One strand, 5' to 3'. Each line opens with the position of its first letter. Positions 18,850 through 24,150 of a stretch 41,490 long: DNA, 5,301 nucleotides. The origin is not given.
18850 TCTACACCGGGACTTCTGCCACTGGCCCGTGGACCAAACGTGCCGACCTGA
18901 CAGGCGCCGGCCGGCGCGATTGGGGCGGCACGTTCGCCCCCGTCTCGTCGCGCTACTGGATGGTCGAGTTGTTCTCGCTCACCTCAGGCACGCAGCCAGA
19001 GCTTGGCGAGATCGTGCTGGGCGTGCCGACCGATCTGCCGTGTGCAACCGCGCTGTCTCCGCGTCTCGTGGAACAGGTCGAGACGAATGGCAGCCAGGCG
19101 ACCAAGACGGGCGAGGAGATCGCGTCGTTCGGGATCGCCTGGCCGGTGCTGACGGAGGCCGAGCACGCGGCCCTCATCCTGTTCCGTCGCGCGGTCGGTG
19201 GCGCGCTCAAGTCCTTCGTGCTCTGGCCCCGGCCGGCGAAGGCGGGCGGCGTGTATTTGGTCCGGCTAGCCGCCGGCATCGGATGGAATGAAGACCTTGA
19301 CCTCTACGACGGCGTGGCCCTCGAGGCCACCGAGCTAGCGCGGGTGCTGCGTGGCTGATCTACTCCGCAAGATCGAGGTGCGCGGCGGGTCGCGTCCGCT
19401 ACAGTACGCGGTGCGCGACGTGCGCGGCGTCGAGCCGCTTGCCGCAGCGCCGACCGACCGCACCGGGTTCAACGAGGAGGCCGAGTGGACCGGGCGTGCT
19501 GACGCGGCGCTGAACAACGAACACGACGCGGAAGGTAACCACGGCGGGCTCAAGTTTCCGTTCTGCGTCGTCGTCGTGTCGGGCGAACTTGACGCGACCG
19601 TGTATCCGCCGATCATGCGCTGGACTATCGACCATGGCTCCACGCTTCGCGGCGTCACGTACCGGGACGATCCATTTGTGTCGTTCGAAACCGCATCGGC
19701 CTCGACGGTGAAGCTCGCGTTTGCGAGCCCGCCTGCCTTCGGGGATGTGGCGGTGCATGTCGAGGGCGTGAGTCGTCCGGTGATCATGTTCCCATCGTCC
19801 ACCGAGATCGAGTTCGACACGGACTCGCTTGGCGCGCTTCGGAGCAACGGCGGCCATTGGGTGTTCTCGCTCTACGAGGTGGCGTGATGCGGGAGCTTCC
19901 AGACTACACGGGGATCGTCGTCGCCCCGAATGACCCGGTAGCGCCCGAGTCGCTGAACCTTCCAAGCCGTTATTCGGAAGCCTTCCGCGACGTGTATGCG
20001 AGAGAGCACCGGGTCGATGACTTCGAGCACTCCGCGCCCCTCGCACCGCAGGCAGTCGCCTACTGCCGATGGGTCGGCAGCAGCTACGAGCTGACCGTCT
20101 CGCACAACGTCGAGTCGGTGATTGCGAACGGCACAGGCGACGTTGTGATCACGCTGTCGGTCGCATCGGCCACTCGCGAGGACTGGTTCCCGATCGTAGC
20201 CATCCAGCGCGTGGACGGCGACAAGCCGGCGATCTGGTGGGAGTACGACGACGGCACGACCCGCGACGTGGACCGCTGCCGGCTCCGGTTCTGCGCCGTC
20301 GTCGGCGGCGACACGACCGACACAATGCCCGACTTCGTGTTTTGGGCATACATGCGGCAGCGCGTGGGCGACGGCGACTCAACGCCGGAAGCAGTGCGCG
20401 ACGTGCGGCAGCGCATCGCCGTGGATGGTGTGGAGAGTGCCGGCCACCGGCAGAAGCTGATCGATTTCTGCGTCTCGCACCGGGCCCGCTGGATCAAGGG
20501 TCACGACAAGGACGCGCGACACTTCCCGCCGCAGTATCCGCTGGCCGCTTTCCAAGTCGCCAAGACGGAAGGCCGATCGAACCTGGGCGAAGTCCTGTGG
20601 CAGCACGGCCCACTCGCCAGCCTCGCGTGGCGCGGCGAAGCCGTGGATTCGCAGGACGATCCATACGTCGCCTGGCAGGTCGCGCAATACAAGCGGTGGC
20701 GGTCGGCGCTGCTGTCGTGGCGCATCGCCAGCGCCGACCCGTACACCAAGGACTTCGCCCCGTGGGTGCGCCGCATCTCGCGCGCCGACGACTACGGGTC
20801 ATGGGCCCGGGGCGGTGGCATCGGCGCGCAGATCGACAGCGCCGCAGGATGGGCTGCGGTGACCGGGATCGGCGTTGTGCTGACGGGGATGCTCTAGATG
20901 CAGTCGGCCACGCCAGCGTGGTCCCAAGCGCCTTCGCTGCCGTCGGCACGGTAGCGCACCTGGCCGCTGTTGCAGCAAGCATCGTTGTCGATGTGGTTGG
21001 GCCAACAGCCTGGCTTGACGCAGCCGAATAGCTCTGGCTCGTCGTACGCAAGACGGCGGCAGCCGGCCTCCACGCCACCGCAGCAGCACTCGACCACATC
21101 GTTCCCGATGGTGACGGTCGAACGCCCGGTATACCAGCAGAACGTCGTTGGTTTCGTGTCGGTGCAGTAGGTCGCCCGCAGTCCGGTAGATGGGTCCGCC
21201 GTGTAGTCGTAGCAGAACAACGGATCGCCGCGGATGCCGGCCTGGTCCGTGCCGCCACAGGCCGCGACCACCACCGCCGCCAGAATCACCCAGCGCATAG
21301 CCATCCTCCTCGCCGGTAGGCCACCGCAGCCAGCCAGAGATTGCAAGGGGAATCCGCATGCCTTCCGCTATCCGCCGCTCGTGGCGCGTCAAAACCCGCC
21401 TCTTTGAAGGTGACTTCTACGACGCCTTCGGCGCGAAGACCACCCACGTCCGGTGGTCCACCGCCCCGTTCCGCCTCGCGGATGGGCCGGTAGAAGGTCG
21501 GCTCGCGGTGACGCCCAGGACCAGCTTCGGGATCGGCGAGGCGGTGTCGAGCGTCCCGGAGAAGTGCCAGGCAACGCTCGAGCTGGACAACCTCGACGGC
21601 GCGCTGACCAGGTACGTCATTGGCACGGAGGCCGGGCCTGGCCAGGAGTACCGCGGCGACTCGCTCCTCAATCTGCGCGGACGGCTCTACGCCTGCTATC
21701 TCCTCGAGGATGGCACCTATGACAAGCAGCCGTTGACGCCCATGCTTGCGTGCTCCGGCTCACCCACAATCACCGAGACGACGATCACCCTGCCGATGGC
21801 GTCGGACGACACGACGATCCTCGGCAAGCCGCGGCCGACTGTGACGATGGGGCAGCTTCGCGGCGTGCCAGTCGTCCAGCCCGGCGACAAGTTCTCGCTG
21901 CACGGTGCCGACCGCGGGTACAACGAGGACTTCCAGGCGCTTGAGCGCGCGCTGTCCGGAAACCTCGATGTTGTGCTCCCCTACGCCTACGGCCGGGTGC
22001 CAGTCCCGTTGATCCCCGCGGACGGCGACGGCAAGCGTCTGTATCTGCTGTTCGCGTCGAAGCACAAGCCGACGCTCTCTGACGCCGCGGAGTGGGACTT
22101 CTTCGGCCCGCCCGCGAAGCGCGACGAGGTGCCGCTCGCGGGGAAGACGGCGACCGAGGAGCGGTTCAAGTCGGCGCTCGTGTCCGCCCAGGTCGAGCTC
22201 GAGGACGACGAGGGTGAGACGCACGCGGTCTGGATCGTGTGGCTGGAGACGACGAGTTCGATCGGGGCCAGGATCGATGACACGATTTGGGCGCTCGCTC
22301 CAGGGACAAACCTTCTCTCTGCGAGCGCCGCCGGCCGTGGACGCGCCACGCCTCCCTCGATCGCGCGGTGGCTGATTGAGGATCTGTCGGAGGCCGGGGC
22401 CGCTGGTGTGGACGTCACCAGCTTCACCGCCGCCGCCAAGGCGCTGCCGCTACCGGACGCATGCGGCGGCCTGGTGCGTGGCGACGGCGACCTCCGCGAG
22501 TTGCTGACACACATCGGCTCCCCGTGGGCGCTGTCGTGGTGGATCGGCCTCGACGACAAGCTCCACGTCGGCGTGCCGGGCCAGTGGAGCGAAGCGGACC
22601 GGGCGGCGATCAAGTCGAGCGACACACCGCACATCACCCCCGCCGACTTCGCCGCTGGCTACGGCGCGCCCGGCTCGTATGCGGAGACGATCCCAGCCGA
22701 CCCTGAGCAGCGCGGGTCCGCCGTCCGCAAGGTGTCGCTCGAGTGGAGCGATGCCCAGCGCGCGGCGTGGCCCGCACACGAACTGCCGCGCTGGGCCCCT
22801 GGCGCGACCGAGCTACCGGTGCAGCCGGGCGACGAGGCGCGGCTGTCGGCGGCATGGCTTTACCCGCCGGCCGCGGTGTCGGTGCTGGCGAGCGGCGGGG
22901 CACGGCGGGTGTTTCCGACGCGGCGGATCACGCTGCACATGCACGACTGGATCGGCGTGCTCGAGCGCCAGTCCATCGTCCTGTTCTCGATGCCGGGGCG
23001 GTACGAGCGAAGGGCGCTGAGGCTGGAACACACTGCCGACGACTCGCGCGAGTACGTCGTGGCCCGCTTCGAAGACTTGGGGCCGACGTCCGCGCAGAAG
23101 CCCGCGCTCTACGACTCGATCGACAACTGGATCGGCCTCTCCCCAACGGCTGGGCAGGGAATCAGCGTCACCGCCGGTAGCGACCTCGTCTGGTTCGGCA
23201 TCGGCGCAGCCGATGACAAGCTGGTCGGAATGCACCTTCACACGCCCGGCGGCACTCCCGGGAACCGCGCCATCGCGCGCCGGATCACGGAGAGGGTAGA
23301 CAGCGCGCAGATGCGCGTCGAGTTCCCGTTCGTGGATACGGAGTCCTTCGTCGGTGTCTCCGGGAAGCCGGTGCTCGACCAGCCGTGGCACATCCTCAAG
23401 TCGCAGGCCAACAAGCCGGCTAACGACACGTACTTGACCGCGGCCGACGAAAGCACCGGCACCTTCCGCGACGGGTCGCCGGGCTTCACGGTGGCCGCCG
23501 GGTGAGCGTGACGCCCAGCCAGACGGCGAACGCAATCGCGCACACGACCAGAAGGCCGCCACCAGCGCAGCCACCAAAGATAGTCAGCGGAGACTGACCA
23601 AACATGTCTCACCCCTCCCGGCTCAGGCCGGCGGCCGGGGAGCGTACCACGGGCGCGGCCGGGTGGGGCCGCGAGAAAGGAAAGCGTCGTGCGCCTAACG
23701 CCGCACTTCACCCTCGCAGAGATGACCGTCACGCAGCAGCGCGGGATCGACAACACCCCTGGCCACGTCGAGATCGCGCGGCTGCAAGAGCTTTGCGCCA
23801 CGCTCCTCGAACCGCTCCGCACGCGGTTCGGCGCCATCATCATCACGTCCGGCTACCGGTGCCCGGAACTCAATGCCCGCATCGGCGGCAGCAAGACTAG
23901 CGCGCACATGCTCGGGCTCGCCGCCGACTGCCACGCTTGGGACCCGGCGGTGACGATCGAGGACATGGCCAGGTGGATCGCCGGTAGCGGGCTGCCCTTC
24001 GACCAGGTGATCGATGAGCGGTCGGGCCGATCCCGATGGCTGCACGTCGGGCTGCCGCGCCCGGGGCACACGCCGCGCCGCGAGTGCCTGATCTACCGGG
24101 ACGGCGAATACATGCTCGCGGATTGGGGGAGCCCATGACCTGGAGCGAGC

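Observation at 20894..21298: Antisense cysteine-rich lipoprotein gene inserted in the tail-tip module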

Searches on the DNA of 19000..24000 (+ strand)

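Call 7: search_dna_similar(query=window:19000-24000:+, collection=phages, mode=distant)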
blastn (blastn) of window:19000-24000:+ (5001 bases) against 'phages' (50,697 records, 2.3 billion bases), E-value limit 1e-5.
No match.

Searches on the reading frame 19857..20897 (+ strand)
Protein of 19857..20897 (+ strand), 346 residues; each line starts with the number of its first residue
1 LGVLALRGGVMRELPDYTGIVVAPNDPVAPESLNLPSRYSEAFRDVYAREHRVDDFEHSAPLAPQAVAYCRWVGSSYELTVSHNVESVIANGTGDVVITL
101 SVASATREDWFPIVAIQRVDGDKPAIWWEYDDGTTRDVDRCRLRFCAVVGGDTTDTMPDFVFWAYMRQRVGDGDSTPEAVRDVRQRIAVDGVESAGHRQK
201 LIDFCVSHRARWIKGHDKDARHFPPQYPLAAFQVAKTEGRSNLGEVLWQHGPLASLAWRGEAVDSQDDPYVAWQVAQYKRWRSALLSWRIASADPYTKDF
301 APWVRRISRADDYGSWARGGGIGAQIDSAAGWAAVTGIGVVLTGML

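Call 5: search_protein_families(library=pfam, proteins=[window:19857-20897:+], max_evalue=0.1)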
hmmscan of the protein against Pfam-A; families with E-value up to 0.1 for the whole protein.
window:19857-20897:+ (346 aa): 0 families

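Call 6: search_protein_families(library=phrogs, proteins=[window:19857-20897:+], max_evalue=0.1)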
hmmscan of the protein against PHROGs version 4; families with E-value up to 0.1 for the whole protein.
window:19857-20897:+ (346 aa): 0 families

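Call 37: search_solved_structures(query=A4, max_evalue=1)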
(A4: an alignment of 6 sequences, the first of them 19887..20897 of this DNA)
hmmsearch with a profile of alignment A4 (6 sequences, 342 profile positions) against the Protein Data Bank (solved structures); distinct sequences matched with E-value up to 1: 6.
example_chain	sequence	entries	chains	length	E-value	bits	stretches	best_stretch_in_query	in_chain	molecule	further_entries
5b86_A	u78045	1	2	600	0.46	12.7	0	9-39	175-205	Tumor necrosis factor alpha-induced protein 2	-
9ea9_L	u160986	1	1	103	0.49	12.6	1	260-310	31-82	anti-NTNH Fab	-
8dcm_B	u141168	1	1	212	0.52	12.5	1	260-319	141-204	BINTOXB/22 Fab light chain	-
8xkk_A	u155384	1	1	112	0.57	12.4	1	260-310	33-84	Immunoglobulin kappa constant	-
6c08_B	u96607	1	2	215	0.66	12.2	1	260-309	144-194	antibody Fab light chain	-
7kgv_E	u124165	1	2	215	0.66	12.2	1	260-309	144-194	Monoclonal antibody Fab light chain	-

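Call 69: search_protein_families(library=ncbifam, proteins=[window:19887-20897:+], max_evalue=0.1)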
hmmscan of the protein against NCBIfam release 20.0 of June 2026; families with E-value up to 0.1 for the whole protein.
window:19887-20897:+ (336 aa): 0 families

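Call 70: search_protein_families(library=padloc, proteins=[window:19887-20897:+], max_evalue=0.1)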
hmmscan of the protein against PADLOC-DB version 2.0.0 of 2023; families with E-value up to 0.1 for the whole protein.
window:19887-20897:+ (336 aa): 1 family
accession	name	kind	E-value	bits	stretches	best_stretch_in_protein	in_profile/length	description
PDLC03417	REase_II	-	0.0034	14.8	1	217-303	165-249/262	Type II restriction enzyme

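Call 87: find_related_loci(query=A4, collection=viral_contigs, flank=5000)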
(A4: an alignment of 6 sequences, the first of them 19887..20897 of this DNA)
Query A4 (336 aa) in viral_contigs; peptide patterns used: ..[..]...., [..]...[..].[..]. (x = any residue, [..] = any of these).
36 stretches matched a pattern, but none encodes a relative of the query by tblastn (E <= 1e-3).
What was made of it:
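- Tried and rejected: p340 in viral contigs (call 87);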
